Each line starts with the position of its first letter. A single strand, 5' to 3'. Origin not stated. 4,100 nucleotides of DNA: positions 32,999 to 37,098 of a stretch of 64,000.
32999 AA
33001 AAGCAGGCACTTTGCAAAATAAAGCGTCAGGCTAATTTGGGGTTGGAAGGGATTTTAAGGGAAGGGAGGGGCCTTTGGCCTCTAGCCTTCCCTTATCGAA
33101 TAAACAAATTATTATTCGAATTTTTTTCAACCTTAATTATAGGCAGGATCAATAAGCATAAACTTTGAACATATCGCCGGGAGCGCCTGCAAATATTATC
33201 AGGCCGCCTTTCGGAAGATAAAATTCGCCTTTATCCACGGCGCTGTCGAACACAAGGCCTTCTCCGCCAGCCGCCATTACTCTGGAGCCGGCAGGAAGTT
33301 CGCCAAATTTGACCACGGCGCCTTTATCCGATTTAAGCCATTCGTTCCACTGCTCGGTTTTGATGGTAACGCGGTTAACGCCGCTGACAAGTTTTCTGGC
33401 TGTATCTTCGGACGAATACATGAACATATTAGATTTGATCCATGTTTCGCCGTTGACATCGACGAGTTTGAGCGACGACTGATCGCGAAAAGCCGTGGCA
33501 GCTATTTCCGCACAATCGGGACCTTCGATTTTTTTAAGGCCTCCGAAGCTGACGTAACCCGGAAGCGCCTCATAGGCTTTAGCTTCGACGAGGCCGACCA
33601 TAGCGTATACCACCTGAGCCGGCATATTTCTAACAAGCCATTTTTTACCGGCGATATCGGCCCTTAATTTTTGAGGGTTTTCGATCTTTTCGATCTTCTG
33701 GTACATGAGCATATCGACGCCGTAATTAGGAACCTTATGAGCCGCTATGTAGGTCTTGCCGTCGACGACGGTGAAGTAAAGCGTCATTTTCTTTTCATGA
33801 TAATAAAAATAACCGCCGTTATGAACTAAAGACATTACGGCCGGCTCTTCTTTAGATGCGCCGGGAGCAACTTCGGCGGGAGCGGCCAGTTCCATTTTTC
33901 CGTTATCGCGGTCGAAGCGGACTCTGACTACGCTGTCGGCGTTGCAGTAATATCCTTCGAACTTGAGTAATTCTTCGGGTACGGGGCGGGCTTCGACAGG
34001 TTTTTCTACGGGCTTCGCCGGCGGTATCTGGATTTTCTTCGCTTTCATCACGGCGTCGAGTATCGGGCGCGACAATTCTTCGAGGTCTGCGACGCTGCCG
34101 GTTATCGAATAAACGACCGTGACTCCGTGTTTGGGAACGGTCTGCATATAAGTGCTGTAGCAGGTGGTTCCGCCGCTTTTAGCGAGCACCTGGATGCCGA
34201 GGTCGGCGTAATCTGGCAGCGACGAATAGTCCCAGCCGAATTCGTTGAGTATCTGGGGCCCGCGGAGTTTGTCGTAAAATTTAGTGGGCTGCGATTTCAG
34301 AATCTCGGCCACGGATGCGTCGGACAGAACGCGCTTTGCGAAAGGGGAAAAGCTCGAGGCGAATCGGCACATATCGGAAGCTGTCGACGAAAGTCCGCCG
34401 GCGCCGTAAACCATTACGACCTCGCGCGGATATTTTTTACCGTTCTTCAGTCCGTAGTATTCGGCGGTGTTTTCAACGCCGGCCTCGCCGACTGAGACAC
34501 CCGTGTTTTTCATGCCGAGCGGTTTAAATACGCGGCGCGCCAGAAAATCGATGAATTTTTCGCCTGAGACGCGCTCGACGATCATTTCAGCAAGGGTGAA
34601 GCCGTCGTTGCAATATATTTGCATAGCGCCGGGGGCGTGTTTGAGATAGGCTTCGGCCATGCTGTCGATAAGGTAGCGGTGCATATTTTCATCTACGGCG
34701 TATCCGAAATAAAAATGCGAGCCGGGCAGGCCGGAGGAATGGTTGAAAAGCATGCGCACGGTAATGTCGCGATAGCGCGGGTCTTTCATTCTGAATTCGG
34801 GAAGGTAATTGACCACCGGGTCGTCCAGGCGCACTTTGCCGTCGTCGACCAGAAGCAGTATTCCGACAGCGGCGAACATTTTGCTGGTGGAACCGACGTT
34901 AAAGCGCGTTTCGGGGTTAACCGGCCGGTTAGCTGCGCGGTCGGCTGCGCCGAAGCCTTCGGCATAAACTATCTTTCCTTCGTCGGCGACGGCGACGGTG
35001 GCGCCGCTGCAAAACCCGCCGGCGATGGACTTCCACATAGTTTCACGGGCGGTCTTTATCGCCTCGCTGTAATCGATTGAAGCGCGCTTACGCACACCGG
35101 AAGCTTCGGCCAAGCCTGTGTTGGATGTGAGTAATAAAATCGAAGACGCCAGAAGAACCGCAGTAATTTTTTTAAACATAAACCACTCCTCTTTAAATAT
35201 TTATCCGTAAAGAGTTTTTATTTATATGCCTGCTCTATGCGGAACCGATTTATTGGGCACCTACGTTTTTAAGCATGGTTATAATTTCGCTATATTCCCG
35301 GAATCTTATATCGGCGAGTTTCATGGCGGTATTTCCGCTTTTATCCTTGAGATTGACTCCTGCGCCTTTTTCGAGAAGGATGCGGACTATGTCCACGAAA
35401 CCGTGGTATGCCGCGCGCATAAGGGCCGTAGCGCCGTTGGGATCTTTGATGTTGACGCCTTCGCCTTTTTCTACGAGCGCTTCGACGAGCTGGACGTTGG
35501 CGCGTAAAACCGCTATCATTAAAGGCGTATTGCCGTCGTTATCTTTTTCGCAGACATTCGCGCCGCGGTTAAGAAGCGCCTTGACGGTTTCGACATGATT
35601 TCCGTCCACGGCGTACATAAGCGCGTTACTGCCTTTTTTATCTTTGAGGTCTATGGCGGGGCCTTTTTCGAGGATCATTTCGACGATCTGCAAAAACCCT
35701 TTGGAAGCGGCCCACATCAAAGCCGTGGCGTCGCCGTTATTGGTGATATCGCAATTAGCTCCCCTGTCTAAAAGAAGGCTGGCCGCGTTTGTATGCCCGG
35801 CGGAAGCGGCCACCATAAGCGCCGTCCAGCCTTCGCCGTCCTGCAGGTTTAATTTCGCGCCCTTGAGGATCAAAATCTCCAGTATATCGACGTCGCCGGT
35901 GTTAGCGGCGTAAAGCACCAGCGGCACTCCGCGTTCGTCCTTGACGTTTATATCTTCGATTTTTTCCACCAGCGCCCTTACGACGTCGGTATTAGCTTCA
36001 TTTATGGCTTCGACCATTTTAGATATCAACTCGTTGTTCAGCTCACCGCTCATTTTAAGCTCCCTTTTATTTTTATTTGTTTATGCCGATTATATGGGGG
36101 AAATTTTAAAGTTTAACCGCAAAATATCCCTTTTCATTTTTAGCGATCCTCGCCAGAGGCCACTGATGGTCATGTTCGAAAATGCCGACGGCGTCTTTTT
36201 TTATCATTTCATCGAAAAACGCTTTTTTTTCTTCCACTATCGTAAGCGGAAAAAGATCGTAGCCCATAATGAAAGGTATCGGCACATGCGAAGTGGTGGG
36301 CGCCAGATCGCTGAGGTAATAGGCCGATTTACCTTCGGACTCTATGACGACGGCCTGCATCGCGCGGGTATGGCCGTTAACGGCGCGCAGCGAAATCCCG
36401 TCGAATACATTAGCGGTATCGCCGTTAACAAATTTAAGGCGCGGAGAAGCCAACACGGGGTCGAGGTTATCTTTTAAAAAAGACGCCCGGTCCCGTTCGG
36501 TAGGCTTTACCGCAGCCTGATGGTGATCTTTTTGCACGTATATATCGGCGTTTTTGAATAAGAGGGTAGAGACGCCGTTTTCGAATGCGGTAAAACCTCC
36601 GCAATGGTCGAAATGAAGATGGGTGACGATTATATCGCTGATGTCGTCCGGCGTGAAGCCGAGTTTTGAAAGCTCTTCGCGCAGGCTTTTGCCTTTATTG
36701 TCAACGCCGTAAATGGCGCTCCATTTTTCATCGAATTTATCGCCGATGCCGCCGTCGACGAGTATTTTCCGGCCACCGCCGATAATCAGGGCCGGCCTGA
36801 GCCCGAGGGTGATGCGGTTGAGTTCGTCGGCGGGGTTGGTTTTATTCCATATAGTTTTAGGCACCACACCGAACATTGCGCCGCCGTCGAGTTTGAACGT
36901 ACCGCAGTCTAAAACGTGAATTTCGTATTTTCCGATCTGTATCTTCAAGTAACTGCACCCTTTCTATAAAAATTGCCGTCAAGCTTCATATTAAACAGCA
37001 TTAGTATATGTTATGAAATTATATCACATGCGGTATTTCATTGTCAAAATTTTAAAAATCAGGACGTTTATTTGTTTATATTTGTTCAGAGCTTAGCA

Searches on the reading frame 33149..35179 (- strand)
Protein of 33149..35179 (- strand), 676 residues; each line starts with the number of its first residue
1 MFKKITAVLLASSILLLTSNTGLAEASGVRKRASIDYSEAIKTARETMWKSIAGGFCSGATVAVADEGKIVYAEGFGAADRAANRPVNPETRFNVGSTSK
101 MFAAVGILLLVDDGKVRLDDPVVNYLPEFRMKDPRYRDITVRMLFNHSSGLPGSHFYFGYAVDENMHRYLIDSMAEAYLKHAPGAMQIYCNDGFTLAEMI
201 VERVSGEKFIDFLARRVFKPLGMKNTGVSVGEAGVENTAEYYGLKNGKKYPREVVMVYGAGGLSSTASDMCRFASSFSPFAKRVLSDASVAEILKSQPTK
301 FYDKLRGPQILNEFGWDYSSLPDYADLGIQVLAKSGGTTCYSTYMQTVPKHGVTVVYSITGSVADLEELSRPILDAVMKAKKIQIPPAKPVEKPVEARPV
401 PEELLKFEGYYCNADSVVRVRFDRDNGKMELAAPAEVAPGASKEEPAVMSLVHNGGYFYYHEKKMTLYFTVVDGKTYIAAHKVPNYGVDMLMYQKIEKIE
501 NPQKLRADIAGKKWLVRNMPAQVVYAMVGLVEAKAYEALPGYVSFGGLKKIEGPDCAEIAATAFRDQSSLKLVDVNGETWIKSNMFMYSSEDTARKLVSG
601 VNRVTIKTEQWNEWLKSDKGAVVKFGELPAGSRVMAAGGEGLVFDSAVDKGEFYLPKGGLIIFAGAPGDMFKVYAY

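Call 14: search_protein_families(library=pfam, proteins=[window:33149-35179:-])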
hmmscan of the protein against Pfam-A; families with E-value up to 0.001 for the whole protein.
window:33149-35179:- (676 aa): 1 family
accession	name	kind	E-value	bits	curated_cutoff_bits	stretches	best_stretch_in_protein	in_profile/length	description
PF00144.29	Beta-lactamase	-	5.5e-68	230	27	1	58-369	15-320/329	Beta-lactamase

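Call 34: find_encoding_contigs(protein=window:33149-35179:-, flank=3000, max_places=10)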
Protein window:33149-35179:- (676 aa): 7 contigs read that carry it; 3 places shown.
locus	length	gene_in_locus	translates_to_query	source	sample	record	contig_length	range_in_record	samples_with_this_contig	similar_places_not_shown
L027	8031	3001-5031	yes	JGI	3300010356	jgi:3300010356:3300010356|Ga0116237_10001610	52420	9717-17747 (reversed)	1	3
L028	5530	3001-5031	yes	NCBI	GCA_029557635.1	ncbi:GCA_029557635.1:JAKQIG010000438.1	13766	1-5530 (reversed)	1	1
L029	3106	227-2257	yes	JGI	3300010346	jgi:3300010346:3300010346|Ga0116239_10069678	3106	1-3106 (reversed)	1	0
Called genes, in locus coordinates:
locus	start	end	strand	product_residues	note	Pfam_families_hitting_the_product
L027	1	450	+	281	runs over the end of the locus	PF02678:Pirin, PF05726:Pirin_C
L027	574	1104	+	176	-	-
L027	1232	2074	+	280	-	PF00753:Lactamase_B, PF12706:Lactamase_B_2 (weak), PF23023:Anti-Pycsar_Apyc1 (weak)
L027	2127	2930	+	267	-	-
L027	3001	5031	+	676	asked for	PF00144:Beta-lactamase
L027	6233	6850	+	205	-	PF06514:PsbU (faint), PF14716:HHH_8 (faint), PF12836:HHH_3, PF14520:HHH_5 (faint), PF14579:HHH_6 (faint), PF00633:HHH (weak), PF12826:HHH_2 (faint), PF12836:HHH_3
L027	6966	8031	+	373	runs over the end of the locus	PF00154:RecA_N, PF08423:Rad51, PF06745:ATPase (weak), PF01637:ATPase_2 (weak), PF21096:RecA_C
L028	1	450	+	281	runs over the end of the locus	PF02678:Pirin, PF05726:Pirin_C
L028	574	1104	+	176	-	-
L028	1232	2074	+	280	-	PF00753:Lactamase_B, PF12706:Lactamase_B_2 (weak), PF23023:Anti-Pycsar_Apyc1 (weak)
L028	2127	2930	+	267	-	-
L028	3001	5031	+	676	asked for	PF00144:Beta-lactamase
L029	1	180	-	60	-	?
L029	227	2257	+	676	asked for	PF00144:Beta-lactamase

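Call 46: search_protein_families(library=ncbifam, proteins=[window:33149-35179:-])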
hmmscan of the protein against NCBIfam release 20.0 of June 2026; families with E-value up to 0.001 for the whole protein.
window:33149-35179:- (676 aa): 48 families (the best 25 are shown)
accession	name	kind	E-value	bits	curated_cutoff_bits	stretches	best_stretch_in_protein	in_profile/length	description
NF007943.0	PRK10662.1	equivalog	3.1e-26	91.9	266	1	38-362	34-357/380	D-alanyl-D-alanine-carboxypeptidase/endopeptidase AmpH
NF033085.1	bla_class_C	equivalog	1.6e-25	89.6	415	1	58-276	22-233/356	class C beta-lactamase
NF041665.1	blaPSZ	exception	1.3e-21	77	850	1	57-330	44-304/379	PSZ family class C beta-lactamase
NF009622.0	PRK13128.1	equivalog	3.2e-21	75.4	443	1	58-273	23-238/518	D-aminopeptidase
NF012173.1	CMY2-MIR-ACT-EC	exception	1.1e-20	73.8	680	1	56-295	44-273/380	CMY2/MIR/ACT/EC family class C beta-lactamase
NF040478.1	blaLAQ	exception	2.1e-20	73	850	1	57-273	44-252/380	LAQ family class C beta-lactamase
NF000419.2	blaCMH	exception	1.2e-19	70.7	875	1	57-273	45-253/381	CMH family class C beta-lactamase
NF045671.1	blaPNC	exception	2e-19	69.7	750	1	47-285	52-281/401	PNC family class C beta-lactamase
NF012102.1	blaDHA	exception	2.4e-19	69.7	800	1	53-330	40-304/379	DHA family class C beta-lactamase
NF000385.4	blaACT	exception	3.1e-19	69.2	810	1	56-295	44-273/380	ACT family cephalosporin-hydrolyzing class C beta-lactamase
NF041663.1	ampC_Sliq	exception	5.1e-19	68.4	860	1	58-274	42-250/378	cephalosporin-hydrolyzing class C beta-lactamase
NF038238.1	blaBUT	exception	1.1e-18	67.6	850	1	46-273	36-255/383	BUT family class C beta-lactamase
NF000423.2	blaSRT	exception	2.4e-18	66.4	860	1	58-272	42-248/378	SRT/SST family class C beta-lactamase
NF000191.1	CMY2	exception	8.3e-18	64.3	800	1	57-275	45-255/381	CMY-2 family class C beta-lactamase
NF041666.1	ampC_Ecan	exception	9.3e-18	64.2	860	1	34-273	22-253/381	CMY2-MIR-ACT-EC family cephalosporin-hydrolyzing class C beta-lactamase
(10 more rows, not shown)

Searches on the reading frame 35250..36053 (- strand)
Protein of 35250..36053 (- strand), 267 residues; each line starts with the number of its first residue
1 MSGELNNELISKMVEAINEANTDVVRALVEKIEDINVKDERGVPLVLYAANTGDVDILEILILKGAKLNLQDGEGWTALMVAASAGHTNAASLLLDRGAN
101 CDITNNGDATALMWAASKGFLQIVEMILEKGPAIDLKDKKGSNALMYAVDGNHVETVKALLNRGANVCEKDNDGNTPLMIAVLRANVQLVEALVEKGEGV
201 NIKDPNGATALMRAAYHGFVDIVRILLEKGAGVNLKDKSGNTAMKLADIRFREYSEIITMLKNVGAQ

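Call 14: search_protein_families(library=pfam, proteins=[window:35250-36053:-])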
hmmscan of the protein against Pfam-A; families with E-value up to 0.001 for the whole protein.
window:35250-36053:- (267 aa): 7 families
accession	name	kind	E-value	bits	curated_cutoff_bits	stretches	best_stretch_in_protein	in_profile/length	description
PF12796.13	Ank_2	-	1.7e-53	179.6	27.3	3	48-138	3-90/90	Ankyrin repeats (3 copies)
PF00023.36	Ank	-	8.5e-49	161.2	21.1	5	75-106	2-33/33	Ankyrin repeat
PF13637.12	Ank_4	-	7.1e-44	147.3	22.7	5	145-194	1-50/50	Ankyrin repeats (many copies)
PF13857.12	Ank_5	-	2.3e-41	139.8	27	5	193-247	1-56/56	Ankyrin repeats (many copies)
PF13606.12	Ank_3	-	4.2e-36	118.8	22.3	3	173-202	1-30/30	Ankyrin repeat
PF24521.3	Ank_KRIT1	-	1.3e-09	38.4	80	1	108-197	18-108/149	KRIT1 ankyrin-repeats domain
PF23745.1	ANK_LRRK2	-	2.6e-06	27.8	27.5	0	22-130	11-115/130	LRRK2 ANK repeat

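Call 46: search_protein_families(library=ncbifam, proteins=[window:35250-36053:-])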
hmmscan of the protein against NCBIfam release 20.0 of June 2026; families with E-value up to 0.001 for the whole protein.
window:35250-36053:- (267 aa): 11 families
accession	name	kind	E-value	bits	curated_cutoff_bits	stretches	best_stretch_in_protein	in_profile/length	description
NF041931.2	MzaA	equivalog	8.8e-35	120.7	800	4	44-127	4-87/726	MZA anti-phage system associated sigma-70 family RNA polymerase sigma factor MzaA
NF043029.1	T4SS_AnkY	equivalog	3.4e-32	111.6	600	3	174-249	458-534/543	Dot/Icm T4SS effector AnkY/LegA9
NF043022.1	T4SS_AnkG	equivalog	4.3e-24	85.1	500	2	114-248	302-444/455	Dot/Icm T4SS effector AnkG/AnkZ/LegA7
NF043023.1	T4SS_AnkH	equivalog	1.4e-23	83.4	600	3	117-197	41-121/467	Dot/Icm T4SS effector AnkH/LegA3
NF043028.1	T4SS_AnkX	equivalog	1e-19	70.3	1400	2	73-199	580-710/938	Dot/Icm T4SS effector AnkN/AnkX/LegA8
NF043021.1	T4SS_AnkF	equivalog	4.6e-14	51.7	1000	1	108-170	585-648/917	Dot/Icm T4SS effector AnkF/LegA14/Ceg31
NF043024.1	T4SS_AnkI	equivalog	1.5e-13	50.3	550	1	201-248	235-283/439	Dot/Icm T4SS effector AnkI/LegAS4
TIGR00870.1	trp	subfamily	3.2e-13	48.6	498.75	1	173-264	130-238/747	transient-receptor-potential calcium channel protein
NF043027.1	T4SS_AnkQ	equivalog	5.3e-09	35.2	700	0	175-251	328-408/496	Dot/Icm T4SS effector AnkQ/LegA10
NF043019.1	T4SS_AnkC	equivalog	6.2e-05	22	450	0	133-231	119-225/459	Dot/Icm T4SS effector AnkC/LegA12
NF038106.1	gamma_NF038106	equivalog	0.00011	22.4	50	0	217-261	46-89/93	PA4642 family protein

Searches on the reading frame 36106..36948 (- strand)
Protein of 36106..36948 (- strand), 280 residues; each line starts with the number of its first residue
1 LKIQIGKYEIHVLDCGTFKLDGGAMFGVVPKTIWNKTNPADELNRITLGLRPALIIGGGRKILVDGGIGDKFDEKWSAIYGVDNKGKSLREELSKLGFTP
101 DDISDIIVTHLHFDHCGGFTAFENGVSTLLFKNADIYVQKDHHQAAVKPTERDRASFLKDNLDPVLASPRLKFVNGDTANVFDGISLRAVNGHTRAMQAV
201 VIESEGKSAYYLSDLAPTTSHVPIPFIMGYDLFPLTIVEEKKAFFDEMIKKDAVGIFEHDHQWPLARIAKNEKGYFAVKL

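Call 14: search_protein_families(library=pfam, proteins=[window:36106-36948:-])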
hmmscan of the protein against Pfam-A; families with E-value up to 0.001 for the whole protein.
window:36106-36948:- (280 aa): 2 families
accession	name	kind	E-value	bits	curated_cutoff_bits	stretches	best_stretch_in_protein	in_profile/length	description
PF00753.33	Lactamase_B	-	1.3e-16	61.5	22.7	1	54-233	10-170/196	Metallo-beta-lactamase superfamily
PF12706.13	Lactamase_B_2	-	5.8e-07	29.7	27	1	96-222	24-150/200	Beta-lactamase superfamily domain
